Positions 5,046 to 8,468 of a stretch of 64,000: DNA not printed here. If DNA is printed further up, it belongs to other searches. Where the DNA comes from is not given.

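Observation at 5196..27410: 22-kb tandem array of six T9SS cargo paralogues: variable N-terminal tip, constant ~610-aa uncharacterised core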

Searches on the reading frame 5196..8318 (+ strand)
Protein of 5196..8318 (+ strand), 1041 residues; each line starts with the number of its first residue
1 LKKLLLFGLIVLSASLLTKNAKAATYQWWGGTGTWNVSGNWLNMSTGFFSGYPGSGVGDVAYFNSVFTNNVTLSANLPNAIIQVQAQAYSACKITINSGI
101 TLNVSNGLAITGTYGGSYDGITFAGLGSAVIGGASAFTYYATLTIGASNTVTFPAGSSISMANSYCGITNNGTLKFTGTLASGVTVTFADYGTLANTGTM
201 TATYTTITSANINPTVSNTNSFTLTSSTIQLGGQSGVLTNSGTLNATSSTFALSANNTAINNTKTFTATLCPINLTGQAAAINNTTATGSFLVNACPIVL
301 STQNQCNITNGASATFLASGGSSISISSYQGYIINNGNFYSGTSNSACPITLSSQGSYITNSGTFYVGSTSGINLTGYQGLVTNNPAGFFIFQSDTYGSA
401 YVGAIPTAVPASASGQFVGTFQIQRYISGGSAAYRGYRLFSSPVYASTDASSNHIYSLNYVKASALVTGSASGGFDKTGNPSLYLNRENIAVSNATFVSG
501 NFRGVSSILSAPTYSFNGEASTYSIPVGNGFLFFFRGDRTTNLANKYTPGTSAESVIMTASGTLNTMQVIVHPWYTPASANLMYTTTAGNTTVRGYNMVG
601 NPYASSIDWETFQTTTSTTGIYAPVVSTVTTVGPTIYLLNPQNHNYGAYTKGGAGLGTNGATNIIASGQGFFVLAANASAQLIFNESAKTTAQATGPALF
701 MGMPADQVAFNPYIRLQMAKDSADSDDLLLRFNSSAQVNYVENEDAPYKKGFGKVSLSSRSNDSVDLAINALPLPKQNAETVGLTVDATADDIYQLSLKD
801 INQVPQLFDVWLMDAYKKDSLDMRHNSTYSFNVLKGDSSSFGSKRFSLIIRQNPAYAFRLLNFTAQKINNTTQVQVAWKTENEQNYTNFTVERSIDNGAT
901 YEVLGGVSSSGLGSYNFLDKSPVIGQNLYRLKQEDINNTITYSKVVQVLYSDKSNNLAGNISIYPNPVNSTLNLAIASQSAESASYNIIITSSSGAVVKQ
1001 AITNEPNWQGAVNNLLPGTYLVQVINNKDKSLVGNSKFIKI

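Call 4: search_protein_families(library=pfam, proteins=[window:5196-8318:+], max_evalue=0.1)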
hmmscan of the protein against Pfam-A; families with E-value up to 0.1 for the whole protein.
window:5196-8318:+ (1041 aa): 2 families
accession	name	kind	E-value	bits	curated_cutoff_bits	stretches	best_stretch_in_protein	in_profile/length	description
PF18962.6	Por_Secre_tail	-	7.4e-08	33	27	1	963-1031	1-69/75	Secretion system C-terminal sorting domain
PF17166.9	DUF5126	-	0.057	13.8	27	0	745-828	11-94/104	Domain of unknown function (DUF5126)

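Call 5: search_protein_families(library=ncbifam, proteins=[window:5196-8318:+], max_evalue=0.1)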
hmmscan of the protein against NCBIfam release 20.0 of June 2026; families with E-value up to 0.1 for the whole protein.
window:5196-8318:+ (1041 aa): 1 family
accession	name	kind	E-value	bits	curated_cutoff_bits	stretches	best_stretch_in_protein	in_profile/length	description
TIGR04183.1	Por_Secre_tail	domain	7.5e-07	29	23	1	963-1029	1-63/72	T9SS type A sorting domain-containing protein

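Call 7: search_solved_structures(query=A1, max_evalue=1)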
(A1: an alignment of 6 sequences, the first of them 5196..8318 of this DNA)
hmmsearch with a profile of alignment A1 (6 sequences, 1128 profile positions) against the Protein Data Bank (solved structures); distinct sequences matched with E-value up to 1: 3.
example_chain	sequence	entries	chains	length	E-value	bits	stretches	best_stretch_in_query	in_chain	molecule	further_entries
8qb1_A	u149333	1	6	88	0.0023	19.1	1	1048-1115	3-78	Mirolase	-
7c53_A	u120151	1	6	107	0.033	15.2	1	67-144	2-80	Spike protein S2',pan-CoVs inhibitor EK1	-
5jvk_A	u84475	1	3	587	0.063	14.3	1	1046-1117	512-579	Uncharacterized protein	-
